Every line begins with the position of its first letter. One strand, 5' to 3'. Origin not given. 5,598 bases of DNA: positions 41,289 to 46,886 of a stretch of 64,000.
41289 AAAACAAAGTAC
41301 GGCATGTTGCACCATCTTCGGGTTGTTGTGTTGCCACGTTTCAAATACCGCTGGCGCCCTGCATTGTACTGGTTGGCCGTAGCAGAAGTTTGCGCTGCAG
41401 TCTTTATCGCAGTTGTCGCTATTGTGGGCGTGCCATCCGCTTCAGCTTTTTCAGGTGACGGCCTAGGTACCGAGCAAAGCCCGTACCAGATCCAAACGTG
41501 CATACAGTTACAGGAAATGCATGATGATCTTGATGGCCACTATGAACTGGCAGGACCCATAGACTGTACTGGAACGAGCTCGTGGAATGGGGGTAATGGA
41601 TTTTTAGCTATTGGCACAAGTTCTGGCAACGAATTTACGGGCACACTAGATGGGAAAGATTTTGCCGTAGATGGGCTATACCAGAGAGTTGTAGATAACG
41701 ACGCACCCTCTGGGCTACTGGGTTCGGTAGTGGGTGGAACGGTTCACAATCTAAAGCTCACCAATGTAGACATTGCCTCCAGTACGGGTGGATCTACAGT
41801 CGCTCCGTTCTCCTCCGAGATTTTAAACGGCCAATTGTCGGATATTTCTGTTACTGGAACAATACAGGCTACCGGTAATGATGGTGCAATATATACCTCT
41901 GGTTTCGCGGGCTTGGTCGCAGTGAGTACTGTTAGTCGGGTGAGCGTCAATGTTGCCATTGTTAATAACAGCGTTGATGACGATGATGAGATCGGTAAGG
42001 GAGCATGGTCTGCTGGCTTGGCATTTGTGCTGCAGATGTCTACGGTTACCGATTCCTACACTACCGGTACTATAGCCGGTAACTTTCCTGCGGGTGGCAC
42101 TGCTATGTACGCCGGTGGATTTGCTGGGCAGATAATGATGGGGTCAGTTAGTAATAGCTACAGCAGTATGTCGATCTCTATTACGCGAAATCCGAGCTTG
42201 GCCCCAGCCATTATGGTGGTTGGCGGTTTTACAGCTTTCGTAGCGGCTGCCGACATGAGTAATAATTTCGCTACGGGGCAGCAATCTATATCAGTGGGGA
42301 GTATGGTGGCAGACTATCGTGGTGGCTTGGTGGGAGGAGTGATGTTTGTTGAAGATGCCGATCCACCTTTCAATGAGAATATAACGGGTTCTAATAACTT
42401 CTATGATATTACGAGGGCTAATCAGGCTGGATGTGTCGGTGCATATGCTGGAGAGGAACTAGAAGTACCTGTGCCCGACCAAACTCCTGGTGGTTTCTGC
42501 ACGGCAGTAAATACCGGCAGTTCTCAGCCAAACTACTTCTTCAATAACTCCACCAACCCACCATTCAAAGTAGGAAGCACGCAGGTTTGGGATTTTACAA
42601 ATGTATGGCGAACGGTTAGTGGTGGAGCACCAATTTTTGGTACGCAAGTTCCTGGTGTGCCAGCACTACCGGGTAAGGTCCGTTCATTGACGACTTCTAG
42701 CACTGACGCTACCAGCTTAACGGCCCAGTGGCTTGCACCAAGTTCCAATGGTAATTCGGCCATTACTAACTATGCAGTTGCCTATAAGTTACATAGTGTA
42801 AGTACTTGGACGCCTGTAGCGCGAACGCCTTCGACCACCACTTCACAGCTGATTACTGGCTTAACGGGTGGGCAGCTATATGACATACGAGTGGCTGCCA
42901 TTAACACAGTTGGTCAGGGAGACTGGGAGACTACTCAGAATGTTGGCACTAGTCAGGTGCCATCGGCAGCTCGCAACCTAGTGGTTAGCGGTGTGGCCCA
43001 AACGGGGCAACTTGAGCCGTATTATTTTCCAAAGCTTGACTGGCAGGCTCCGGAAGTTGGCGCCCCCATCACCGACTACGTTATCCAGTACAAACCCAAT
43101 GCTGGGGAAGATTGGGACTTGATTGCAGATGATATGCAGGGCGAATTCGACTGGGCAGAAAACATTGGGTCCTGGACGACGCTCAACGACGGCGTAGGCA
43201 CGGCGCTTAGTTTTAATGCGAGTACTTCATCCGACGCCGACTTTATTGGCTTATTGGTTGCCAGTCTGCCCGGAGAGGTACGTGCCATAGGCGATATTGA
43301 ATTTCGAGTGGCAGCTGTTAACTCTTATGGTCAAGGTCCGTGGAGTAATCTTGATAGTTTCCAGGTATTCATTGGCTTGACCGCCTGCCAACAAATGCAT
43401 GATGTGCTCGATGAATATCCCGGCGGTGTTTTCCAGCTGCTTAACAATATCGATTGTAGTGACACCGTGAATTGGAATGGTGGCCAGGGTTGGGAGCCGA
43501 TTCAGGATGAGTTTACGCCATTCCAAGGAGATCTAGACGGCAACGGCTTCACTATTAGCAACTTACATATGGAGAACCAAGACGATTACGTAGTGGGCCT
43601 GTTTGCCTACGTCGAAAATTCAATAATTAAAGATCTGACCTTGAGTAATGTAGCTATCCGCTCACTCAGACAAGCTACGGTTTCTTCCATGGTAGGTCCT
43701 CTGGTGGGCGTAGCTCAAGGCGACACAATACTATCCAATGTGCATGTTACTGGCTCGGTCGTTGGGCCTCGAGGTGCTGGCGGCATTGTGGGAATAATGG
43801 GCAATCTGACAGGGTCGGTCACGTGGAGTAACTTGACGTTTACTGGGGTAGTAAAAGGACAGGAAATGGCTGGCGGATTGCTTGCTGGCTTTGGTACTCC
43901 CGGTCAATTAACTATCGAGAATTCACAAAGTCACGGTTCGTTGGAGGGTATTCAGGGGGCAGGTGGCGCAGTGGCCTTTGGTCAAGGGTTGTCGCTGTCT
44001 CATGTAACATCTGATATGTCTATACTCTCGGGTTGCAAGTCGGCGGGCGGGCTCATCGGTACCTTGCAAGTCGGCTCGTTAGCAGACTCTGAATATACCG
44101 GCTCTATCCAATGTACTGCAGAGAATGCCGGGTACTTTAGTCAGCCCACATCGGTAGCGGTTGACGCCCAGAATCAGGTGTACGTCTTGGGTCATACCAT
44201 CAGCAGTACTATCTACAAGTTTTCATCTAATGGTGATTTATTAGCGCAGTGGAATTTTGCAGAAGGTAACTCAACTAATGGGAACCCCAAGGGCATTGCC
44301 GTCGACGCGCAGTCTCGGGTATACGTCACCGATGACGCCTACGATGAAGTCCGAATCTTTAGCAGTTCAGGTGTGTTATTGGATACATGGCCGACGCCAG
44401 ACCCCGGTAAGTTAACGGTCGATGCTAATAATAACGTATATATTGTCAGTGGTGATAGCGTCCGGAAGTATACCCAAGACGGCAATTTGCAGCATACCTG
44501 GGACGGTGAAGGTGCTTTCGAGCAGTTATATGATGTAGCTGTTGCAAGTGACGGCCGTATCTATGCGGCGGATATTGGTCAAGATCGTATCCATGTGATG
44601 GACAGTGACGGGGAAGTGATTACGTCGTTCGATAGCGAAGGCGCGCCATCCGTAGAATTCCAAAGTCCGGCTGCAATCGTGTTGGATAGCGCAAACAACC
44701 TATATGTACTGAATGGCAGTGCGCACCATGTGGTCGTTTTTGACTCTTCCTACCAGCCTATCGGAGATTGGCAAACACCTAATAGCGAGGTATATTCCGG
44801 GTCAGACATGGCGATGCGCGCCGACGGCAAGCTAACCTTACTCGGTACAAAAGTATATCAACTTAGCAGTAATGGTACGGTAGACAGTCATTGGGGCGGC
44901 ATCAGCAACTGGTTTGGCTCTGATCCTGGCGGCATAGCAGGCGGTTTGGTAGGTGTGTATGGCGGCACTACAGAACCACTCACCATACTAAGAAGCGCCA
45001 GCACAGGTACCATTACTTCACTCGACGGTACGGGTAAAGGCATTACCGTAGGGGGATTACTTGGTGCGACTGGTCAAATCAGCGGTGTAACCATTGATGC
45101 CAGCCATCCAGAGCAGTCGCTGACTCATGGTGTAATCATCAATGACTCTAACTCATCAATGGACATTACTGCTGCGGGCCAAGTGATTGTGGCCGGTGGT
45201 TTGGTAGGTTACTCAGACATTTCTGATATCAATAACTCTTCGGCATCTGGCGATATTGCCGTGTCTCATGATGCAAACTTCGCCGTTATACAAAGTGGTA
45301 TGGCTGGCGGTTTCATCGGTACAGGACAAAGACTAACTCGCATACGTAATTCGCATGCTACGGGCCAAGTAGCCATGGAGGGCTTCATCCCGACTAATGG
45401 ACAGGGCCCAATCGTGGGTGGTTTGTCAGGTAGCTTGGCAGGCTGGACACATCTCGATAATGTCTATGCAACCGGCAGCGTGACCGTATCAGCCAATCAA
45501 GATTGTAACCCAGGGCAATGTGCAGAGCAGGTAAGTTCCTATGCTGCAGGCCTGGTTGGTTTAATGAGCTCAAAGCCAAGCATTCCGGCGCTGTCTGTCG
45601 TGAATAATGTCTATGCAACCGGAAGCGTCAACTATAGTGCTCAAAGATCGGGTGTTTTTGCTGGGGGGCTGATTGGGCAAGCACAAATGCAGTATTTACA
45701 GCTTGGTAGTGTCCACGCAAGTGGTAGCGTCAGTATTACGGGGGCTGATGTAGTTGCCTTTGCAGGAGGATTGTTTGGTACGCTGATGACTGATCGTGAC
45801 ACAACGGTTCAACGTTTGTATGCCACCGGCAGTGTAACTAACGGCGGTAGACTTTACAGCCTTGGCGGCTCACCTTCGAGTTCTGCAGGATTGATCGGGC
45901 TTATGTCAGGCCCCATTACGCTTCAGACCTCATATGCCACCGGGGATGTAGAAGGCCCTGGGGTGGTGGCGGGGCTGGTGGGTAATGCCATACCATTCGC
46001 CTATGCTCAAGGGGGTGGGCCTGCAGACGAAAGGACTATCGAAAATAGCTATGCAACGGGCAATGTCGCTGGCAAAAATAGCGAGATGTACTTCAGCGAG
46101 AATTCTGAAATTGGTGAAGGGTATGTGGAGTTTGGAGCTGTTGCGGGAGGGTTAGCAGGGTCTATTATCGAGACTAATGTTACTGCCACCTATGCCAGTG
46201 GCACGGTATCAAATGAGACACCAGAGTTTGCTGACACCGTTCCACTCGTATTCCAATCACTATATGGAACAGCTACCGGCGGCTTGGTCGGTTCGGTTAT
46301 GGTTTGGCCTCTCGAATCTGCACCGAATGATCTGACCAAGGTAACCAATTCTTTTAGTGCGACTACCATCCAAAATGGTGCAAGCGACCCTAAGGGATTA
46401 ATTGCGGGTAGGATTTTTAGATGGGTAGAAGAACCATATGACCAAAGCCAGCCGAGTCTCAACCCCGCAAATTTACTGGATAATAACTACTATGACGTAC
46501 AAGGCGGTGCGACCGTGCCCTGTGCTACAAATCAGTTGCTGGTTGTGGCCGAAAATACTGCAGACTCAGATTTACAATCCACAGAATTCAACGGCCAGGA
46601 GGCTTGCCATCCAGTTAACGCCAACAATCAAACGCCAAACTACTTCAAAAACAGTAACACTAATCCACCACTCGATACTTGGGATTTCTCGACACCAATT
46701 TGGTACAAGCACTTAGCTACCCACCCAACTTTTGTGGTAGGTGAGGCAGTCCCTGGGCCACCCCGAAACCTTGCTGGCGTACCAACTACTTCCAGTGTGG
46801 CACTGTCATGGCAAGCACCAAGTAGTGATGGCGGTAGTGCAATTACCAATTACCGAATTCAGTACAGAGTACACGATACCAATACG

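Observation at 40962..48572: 2,536-aa adhesin-like ectodomain fused to a histidine-kinase core, a candidate giant contact sensor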

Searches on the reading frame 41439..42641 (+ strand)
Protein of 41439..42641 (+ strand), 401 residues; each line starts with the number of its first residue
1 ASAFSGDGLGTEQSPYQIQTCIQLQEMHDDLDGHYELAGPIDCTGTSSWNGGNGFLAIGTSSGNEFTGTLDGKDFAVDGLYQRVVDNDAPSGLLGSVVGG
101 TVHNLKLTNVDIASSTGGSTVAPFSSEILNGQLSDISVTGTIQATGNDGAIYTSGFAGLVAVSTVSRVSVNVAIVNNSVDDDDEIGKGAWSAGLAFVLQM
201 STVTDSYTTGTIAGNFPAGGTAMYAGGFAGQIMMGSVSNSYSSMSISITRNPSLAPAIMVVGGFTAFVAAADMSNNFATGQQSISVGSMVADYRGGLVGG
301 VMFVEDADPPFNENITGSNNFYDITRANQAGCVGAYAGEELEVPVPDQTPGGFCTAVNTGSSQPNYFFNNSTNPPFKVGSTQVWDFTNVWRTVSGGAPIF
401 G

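Call 65: search_protein_families(library=pfam, proteins=[window:41439-42641:+], max_evalue=0.1)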
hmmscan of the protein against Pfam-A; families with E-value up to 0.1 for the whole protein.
window:41439-42641:+ (401 aa): 3 families
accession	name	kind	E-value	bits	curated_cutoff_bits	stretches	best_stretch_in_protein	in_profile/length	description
PF05342.19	Peptidase_M26_N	-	4.2e-05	23.3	27.7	1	24-140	147-250/250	M26 IgA1-specific Metallo-endopeptidase N-terminal region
PF07581.17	Glug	-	0.0037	18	20.5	1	222-247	2-28/28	The GLUG motif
PF06587.16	DUF1137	-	0.064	13.7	25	0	137-199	52-113/117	Protein of unknown function (DUF1137)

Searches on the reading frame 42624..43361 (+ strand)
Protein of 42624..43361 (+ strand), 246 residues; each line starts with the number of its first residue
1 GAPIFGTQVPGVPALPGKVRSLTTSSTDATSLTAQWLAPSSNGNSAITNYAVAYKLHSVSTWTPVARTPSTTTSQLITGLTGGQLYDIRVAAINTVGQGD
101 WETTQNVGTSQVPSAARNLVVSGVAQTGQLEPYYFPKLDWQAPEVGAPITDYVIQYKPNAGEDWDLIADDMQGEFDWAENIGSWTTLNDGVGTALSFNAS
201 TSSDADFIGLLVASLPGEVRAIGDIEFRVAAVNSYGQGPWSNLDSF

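Call 65: search_protein_families(library=pfam, proteins=[window:42624-43361:+], max_evalue=0.1)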
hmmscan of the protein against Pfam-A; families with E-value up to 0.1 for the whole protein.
window:42624-43361:+ (246 aa): 4 families
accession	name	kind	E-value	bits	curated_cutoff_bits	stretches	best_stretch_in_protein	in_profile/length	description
PF00041.27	fn3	-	3e-16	59.8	25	2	18-102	2-78/84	Fibronectin type III domain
PF25059.1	FN3_DSCAM-DSCAML_C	-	6.1e-12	46.2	39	1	37-102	10-74/89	DSCAM/DSCAML C-terminal Fn3-like domain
PF16656.11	Pur_ac_phosph_N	-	0.027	15.5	30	1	23-101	7-88/93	Purple acid Phosphatase, N-terminal domain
PF01108.23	Tissue_fac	-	0.049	13.9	27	0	23-74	29-77/107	Tissue factor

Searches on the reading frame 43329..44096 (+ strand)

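Call 65: search_protein_families(library=pfam, proteins=[window:43329-44096:+], max_evalue=0.1)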
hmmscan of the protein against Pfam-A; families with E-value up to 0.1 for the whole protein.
window:43329-44096:+ (256 aa): 1 family
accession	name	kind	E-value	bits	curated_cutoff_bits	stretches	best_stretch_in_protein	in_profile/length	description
PF05342.19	Peptidase_M26_N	-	6.5e-06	26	27.7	1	29-142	152-250/250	M26 IgA1-specific Metallo-endopeptidase N-terminal region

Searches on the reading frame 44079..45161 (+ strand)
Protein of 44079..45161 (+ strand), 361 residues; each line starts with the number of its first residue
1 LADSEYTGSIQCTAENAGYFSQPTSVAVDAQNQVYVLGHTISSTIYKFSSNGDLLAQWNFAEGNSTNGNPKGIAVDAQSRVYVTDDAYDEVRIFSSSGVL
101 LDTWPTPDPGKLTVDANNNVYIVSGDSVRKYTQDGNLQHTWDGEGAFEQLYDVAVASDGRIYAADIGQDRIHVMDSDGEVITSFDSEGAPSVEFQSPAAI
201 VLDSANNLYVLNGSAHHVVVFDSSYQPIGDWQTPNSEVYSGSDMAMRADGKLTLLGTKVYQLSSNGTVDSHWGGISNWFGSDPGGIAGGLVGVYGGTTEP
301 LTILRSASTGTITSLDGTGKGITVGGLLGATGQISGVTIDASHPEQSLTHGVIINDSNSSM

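Call 65: search_protein_families(library=pfam, proteins=[window:44079-45161:+], max_evalue=0.1)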
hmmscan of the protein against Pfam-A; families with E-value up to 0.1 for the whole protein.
window:44079-45161:+ (361 aa): 10 families
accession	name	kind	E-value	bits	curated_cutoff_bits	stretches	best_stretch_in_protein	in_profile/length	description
PF01436.27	NHL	-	1.7e-12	47.2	20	1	194-221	1-28/28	NHL repeat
PF22701.2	Mala_s_1-like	-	8.6e-12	45.7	27.5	2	149-226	89-161/195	Mal s 1 allergenic protein-like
PF08450.18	SGL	-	1.9e-10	41.2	26.3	2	23-107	136-223/246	SMP-30/Gluconolactonase/LRE-like region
PF25021.1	TEN_NHL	-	2.1e-05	24.1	27.1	0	68-99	142-171/357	Teneurin NHL domain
PF17170.10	DUF5128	-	0.00013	21.7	22.9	1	156-235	51-132/321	6-bladed beta-propeller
PF06739.17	SBBP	-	0.00031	21.1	20.5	0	69-84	14-29/38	Beta-propeller repeat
PF20067.5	SSL_N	-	0.0014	18.9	18.9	0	152-165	25-38/46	Strictosidine synthase-like, N-terminal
PF13449.12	Phytase-like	-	0.0037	17.6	27.6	0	69-139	69-118/284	Esterase-like activity of phytase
PF02393.21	US22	-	0.0042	17.6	35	0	140-174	72-105/124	US22 like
PF13629.12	T2SS-T3SS_pil_N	-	0.055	13.6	23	0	151-185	32-68/72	Pilus formation protein N terminal region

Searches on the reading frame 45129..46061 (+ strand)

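Call 65: search_protein_families(library=pfam, proteins=[window:45129-46061:+], max_evalue=0.1)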
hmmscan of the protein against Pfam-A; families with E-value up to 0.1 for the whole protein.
window:45129-46061:+ (311 aa): 1 family
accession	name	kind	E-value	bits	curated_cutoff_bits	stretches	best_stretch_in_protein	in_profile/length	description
PF07581.17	Glug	-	1e-13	51.1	20.5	3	22-43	5-27/28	The GLUG motif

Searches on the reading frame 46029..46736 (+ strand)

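Call 65: search_protein_families(library=pfam, proteins=[window:46029-46736:+], max_evalue=0.1)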
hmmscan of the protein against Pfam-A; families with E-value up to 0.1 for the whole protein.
window:46029-46736:+ (236 aa): 2 families
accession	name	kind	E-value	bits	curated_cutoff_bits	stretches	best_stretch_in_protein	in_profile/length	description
PF07581.17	Glug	-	0.00092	19.9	20.5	0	80-109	2-22/28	The GLUG motif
PF05433.20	Rick_17kDa_Anti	-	0.081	13.3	24.2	0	36-57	6-31/43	Glycine zipper 2TM domain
